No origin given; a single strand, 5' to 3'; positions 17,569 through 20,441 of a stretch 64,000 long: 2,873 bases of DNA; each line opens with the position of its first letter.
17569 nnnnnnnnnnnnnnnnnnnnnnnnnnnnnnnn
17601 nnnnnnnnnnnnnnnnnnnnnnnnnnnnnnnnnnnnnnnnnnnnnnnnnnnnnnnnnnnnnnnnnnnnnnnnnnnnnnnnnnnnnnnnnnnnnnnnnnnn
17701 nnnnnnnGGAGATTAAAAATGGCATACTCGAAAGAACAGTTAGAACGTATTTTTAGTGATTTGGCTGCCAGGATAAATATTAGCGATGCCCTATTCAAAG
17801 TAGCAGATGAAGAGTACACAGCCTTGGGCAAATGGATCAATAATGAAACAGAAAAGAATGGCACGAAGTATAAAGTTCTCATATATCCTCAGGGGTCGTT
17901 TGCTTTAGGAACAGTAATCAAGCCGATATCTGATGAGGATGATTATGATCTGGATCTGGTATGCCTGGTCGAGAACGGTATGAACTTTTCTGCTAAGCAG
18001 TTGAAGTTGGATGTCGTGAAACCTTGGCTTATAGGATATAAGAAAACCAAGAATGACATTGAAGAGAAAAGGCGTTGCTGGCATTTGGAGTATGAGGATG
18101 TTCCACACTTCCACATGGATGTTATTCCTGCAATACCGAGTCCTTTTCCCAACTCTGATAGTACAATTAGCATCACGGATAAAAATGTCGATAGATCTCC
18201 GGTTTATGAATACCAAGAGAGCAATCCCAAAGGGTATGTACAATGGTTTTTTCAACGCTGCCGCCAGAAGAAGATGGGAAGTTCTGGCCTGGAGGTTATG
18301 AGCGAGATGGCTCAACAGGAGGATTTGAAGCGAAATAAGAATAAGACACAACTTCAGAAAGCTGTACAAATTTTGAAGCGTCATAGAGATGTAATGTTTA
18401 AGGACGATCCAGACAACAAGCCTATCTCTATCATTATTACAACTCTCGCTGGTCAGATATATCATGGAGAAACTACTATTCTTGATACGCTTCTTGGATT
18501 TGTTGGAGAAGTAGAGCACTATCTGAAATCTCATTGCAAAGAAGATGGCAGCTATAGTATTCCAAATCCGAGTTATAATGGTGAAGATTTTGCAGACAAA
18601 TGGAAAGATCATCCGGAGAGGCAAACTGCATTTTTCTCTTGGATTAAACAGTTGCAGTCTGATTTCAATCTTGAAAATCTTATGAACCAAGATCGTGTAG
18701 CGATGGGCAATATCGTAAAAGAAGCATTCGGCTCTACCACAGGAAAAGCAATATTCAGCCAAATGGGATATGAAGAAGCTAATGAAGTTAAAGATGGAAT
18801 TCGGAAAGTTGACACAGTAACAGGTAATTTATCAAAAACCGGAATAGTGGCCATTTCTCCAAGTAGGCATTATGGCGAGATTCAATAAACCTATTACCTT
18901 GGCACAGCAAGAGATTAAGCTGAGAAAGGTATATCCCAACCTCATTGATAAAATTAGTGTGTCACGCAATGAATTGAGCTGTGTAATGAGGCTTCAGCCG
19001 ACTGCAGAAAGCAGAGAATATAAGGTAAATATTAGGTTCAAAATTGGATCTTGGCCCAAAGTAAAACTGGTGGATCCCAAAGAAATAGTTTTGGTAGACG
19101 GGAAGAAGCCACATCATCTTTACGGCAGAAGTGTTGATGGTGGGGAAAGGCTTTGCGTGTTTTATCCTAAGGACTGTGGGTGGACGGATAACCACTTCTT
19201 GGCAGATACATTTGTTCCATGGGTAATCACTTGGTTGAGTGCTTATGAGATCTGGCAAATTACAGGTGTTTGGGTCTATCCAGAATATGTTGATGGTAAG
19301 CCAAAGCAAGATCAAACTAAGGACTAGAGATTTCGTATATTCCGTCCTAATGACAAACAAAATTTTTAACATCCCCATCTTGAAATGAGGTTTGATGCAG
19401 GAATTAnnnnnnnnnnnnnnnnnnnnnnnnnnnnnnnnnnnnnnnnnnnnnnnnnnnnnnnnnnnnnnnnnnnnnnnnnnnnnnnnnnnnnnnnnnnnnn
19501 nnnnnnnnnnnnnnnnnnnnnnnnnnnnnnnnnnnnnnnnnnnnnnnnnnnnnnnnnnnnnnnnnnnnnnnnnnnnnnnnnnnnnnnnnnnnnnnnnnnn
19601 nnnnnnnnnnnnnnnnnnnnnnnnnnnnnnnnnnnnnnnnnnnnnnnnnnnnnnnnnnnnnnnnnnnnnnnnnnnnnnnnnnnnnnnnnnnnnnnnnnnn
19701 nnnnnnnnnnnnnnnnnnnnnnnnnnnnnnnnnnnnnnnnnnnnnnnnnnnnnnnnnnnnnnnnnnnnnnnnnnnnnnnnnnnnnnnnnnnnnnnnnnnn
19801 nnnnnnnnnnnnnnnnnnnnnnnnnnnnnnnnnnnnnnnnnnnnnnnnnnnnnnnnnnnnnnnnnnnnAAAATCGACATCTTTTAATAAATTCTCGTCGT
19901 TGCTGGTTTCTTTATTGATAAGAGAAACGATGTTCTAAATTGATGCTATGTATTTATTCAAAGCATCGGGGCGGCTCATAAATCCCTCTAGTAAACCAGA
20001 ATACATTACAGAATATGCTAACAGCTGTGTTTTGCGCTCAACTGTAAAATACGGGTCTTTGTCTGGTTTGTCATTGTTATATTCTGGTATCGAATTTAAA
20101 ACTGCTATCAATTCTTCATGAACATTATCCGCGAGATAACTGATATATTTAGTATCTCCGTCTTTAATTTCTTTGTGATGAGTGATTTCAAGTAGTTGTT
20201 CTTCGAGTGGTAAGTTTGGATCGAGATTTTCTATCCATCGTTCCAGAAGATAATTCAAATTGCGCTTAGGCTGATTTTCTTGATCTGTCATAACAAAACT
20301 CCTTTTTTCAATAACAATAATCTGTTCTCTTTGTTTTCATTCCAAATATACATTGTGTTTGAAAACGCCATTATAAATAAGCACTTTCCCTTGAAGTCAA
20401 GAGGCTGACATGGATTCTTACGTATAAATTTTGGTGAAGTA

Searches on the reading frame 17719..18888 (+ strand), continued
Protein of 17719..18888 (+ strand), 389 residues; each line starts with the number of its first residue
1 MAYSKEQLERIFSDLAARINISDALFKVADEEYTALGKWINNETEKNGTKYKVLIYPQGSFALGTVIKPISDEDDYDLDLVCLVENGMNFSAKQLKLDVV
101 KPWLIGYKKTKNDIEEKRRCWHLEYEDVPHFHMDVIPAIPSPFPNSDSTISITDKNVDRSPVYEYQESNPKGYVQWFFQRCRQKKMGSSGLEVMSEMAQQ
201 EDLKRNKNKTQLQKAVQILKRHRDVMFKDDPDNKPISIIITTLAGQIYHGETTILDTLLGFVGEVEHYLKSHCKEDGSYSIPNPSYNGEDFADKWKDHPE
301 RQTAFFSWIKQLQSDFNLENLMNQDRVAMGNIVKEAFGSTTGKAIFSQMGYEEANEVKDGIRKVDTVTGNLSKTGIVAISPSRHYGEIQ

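Call 70: search_solved_structures(query=P0193, max_evalue=0.00001, show_alignments=3)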
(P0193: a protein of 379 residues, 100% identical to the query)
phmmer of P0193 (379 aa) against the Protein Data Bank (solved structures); distinct sequences matched with E-value up to 0.00001: 7.
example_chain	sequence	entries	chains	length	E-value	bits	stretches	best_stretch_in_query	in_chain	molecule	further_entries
7rwk_A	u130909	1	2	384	5.8e-51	176.8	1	12-375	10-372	SAVED domain-containing protein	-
7rwm_A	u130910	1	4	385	5.7e-45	157.1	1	5-375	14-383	SAVED domain-containing protein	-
8ysq_A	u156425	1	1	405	2.2e-36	128.8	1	9-361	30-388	SAVED domain-containing protein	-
7rws_A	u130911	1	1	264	1.1e-25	93.6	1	193-375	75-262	SAVED domain-containing protein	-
8fm1_A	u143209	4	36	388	7.3e-23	84.3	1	6-365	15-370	SAVED domain-containing protein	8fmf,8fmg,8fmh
9dif_A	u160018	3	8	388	1.8e-21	79.8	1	6-365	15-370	HNH endonuclease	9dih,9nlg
9om4_A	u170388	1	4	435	1.9e-07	33.6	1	8-108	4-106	HNH endonuclease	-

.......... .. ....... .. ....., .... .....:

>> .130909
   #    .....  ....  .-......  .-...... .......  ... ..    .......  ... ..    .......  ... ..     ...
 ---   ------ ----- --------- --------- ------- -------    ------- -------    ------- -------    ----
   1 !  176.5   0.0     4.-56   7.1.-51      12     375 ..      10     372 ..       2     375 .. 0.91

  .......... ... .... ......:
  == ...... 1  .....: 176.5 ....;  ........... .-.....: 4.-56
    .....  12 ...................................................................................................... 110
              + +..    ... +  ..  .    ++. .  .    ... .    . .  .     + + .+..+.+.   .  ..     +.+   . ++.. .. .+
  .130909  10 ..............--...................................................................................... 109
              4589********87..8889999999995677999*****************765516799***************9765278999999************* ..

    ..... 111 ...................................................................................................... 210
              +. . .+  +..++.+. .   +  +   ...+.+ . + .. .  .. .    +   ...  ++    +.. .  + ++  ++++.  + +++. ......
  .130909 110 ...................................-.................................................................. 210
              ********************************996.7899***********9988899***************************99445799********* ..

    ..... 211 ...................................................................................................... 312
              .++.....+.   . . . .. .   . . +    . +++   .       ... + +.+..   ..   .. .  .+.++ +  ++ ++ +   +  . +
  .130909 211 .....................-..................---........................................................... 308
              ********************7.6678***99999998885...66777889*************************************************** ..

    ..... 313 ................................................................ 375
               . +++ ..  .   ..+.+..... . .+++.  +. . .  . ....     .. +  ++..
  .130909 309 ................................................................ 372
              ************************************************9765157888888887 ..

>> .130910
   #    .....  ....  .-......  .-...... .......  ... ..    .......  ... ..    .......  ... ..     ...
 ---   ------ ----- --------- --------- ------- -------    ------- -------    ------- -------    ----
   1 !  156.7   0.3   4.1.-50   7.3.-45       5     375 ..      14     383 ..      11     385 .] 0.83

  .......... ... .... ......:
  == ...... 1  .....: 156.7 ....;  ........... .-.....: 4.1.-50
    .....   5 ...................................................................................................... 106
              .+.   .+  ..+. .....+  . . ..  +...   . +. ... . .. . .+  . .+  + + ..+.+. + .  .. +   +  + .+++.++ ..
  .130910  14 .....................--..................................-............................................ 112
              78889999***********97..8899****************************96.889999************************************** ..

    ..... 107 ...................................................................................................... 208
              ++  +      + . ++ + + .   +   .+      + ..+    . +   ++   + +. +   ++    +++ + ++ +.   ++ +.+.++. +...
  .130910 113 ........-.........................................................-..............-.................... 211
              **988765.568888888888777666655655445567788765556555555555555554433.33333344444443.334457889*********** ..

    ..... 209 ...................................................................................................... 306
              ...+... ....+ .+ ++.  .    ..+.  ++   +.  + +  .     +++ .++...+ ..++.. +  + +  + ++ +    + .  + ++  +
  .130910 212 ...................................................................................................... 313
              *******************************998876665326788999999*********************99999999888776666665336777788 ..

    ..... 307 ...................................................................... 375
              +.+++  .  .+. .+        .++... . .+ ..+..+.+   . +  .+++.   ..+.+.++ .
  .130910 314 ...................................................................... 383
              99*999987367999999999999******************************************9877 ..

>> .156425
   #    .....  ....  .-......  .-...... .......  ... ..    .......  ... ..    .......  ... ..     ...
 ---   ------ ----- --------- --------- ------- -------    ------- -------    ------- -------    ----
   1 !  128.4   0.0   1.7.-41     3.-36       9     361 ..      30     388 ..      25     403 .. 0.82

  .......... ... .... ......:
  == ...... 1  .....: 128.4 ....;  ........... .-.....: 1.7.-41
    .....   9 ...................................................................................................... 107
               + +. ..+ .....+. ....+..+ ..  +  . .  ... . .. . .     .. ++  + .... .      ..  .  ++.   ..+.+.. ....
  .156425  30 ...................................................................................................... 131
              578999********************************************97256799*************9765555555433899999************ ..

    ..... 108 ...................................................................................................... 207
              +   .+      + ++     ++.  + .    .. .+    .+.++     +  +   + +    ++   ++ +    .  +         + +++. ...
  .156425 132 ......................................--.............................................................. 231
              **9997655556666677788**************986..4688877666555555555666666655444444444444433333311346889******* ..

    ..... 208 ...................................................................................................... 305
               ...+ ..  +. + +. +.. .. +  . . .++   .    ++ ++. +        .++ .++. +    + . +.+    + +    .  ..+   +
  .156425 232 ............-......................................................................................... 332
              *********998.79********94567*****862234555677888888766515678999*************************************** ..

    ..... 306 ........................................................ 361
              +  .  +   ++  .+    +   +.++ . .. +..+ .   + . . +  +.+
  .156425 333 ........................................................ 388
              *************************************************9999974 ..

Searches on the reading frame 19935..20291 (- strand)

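Call 3: search_protein_families(library=pfam, proteins=[window:19935-20291:-], max_evalue=0.1)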
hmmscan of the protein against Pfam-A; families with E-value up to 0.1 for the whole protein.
window:19935-20291:- (118 aa): 2 families
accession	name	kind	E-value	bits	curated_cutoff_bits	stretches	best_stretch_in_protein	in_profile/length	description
PF10136.14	SpecificRecomb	-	0.029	13.1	24.6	1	15-113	78-175/639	Site-specific recombinase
PF07560.16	DUF1539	-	0.071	13.6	23.8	1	6-95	16-94/126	Domain of Unknown Function (DUF1539)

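Call 4: search_protein_families(library=padloc, proteins=[window:19935-20291:-], max_evalue=0.1)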
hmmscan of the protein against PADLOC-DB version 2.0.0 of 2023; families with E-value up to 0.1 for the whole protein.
window:19935-20291:- (118 aa): 0 families

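Call 5: search_protein_families(library=ncbifam, proteins=[window:19935-20291:-], max_evalue=0.1)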
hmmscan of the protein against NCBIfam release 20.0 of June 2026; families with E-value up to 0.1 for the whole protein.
window:19935-20291:- (118 aa): 0 families
